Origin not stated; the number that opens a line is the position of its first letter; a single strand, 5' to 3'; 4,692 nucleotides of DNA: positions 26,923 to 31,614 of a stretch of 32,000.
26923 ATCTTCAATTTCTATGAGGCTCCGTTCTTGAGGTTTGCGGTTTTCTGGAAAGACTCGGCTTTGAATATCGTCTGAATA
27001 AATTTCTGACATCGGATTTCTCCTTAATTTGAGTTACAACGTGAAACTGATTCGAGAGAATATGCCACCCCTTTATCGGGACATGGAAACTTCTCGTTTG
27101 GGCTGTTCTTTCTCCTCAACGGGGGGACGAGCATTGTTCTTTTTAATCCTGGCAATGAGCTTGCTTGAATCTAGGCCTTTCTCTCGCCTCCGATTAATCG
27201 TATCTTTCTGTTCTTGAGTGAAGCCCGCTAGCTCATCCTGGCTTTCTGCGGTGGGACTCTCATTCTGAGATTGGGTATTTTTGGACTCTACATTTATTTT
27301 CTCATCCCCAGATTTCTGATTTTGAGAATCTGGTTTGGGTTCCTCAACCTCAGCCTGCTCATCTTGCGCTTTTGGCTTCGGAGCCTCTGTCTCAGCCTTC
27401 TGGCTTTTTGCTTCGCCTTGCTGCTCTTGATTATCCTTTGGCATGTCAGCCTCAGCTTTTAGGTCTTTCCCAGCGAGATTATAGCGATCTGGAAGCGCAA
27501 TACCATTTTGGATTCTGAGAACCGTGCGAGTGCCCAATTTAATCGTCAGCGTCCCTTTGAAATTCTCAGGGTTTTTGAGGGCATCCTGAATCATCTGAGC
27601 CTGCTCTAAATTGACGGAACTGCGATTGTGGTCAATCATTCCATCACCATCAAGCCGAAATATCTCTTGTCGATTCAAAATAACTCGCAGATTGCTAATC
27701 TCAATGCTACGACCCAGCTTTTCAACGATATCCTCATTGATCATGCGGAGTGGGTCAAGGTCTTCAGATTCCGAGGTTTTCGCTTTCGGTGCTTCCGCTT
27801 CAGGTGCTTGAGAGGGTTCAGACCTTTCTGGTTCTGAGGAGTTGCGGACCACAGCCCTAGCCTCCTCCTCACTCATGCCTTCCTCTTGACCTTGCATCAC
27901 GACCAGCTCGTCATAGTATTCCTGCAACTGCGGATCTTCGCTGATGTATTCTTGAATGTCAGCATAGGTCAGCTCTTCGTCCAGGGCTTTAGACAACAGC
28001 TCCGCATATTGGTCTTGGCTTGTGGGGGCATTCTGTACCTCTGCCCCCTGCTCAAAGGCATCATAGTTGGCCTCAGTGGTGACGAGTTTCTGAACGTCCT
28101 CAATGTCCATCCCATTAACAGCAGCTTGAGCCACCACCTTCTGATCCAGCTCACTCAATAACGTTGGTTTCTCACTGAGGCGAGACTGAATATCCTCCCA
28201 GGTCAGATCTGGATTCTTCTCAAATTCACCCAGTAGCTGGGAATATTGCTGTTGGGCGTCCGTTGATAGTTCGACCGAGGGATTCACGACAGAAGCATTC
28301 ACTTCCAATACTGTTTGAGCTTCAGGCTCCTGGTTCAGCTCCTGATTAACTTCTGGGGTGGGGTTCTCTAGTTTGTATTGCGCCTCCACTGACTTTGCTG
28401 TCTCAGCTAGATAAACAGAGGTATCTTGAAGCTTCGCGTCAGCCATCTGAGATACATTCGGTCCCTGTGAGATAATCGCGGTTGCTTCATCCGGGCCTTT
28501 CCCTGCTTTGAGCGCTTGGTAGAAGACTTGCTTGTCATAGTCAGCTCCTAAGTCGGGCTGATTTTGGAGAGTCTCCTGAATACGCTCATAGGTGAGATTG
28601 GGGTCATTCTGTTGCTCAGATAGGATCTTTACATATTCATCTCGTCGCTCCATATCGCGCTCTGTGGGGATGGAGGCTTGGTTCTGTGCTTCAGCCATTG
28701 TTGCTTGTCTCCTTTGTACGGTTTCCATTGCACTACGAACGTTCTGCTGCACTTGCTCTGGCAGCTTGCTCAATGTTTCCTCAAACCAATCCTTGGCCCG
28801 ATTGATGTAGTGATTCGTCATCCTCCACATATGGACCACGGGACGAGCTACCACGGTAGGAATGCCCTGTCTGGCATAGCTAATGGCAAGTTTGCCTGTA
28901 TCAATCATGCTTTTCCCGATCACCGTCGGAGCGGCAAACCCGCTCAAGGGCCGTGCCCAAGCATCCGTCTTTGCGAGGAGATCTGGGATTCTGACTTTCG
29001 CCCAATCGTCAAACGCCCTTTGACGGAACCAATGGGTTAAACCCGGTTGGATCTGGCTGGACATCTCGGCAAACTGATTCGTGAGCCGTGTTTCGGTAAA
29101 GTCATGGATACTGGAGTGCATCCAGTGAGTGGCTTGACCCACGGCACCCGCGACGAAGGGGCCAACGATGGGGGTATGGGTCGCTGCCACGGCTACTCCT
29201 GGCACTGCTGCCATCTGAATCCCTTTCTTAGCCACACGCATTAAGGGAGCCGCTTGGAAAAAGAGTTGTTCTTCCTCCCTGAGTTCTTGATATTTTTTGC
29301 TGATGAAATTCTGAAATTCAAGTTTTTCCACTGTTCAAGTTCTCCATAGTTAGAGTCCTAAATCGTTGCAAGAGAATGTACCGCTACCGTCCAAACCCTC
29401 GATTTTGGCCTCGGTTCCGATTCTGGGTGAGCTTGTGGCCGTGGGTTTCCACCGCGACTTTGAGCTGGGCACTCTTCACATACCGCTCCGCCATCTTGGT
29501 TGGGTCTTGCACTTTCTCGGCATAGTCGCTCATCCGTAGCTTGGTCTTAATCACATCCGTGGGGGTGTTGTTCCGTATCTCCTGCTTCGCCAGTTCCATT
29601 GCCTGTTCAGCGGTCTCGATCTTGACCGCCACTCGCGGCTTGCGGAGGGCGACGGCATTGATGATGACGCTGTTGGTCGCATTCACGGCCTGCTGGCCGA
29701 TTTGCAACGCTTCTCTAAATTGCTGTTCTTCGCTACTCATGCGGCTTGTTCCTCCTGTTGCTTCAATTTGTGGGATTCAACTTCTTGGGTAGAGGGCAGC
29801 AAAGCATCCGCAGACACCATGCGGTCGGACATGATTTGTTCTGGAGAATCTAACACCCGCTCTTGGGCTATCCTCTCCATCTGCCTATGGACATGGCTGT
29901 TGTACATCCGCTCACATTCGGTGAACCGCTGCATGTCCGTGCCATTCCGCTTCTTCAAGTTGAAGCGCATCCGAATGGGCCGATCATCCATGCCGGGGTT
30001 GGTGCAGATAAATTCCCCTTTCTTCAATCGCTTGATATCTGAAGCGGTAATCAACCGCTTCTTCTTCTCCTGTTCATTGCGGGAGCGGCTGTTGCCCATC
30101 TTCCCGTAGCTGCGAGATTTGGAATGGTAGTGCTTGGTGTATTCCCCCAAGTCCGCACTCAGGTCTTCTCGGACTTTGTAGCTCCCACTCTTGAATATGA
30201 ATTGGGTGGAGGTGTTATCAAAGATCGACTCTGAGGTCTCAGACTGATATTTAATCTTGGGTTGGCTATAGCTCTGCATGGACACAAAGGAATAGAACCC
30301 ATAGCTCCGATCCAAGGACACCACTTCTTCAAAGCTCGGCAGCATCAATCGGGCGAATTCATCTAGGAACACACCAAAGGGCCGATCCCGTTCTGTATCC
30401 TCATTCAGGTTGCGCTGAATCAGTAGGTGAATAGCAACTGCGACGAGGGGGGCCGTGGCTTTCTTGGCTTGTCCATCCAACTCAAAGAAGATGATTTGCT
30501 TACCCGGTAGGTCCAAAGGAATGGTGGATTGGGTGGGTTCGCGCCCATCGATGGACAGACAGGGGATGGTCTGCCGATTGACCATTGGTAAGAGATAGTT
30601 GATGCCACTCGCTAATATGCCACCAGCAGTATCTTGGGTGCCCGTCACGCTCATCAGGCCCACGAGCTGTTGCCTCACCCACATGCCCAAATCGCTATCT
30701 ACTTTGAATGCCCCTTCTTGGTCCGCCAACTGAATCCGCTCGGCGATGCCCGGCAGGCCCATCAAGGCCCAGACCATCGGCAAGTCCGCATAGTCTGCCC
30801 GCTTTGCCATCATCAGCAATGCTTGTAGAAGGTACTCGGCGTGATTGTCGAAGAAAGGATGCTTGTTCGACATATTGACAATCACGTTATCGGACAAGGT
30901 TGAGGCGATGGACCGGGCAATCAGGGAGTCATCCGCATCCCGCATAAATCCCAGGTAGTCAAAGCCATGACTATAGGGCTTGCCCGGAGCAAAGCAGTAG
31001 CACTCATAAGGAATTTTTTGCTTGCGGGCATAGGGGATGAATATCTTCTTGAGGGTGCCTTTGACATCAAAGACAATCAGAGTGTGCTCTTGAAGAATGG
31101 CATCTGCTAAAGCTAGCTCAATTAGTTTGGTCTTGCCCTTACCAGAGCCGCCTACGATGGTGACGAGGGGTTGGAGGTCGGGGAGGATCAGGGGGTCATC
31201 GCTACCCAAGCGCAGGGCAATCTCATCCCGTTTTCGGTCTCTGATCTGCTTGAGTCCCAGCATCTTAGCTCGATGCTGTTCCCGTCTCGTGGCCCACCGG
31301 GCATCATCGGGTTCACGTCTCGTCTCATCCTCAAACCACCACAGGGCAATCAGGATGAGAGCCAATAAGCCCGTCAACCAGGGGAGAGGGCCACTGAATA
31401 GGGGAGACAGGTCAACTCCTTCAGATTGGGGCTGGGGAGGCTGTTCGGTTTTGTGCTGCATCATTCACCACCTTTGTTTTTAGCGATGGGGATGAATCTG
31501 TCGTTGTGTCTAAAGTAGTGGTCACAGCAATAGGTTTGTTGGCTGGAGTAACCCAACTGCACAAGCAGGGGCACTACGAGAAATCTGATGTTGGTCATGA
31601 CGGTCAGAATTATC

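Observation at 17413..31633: A strand-locked 11-nt motif (minus strand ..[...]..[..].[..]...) sits upstream of six backbone start codons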

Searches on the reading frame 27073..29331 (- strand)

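Call 7: search_protein_families(library=pfam, proteins=[window:27073-29331:-], max_evalue=0.01)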
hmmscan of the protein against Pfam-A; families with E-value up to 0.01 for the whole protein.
window:27073-29331:- (752 aa): 1 family
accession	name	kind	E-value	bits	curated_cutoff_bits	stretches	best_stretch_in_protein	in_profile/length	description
PF01846.25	FF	-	4.3e-07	30.3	22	0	358-389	1-32/50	FF domain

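Call 19: search_protein_families(library=ncbifam, proteins=[window:27073-29331:-], max_evalue=0.1)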
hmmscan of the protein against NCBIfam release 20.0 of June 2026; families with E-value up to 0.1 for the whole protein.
window:27073-29331:- (752 aa): 0 families

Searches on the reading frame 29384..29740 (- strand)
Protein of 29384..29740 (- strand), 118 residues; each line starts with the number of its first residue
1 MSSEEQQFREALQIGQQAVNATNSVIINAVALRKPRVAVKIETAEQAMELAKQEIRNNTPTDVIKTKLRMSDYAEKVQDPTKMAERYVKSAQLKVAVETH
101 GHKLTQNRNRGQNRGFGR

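Call 7: search_protein_families(library=pfam, proteins=[window:29384-29740:-], max_evalue=0.01)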
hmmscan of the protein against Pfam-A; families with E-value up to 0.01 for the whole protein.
window:29384-29740:- (118 aa): 0 families

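Call 19: search_protein_families(library=ncbifam, proteins=[window:29384-29740:-], max_evalue=0.1)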
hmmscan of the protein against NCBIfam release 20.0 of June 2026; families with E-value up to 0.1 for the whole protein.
window:29384-29740:- (118 aa): 2 families
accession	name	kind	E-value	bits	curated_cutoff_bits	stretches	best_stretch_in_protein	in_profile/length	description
NF058623.1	HdaclCoAlyACT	equivalog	0.022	13.4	600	1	23-98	452-526/575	2-hydroxyacyl-CoA lyase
TIGR01927.1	menC_gam_Gplu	equivalog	0.062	12.6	130.55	1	7-97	49-134/307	o-succinylbenzoate synthase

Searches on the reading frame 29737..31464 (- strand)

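Call 7: search_protein_families(library=pfam, proteins=[window:29737-31464:-], max_evalue=0.01)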
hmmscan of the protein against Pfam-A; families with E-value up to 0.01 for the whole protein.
window:29737-31464:- (575 aa): 3 families
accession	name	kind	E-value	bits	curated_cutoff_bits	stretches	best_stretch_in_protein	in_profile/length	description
PF12696.13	TraG-D_C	-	1.6e-28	99.6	22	1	362-481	1-125/126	TraM recognition site of TraD and TraG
PF02534.20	T4SS-DNA_transf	-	9.1e-23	81.3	20.1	2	325-486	263-429/468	Type IV secretory system Conjugative DNA transfer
PF10412.15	TrwB_AAD_bind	-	5.6e-22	78.6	20.5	2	322-484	205-370/387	Type IV secretion-system coupling protein DNA-binding domain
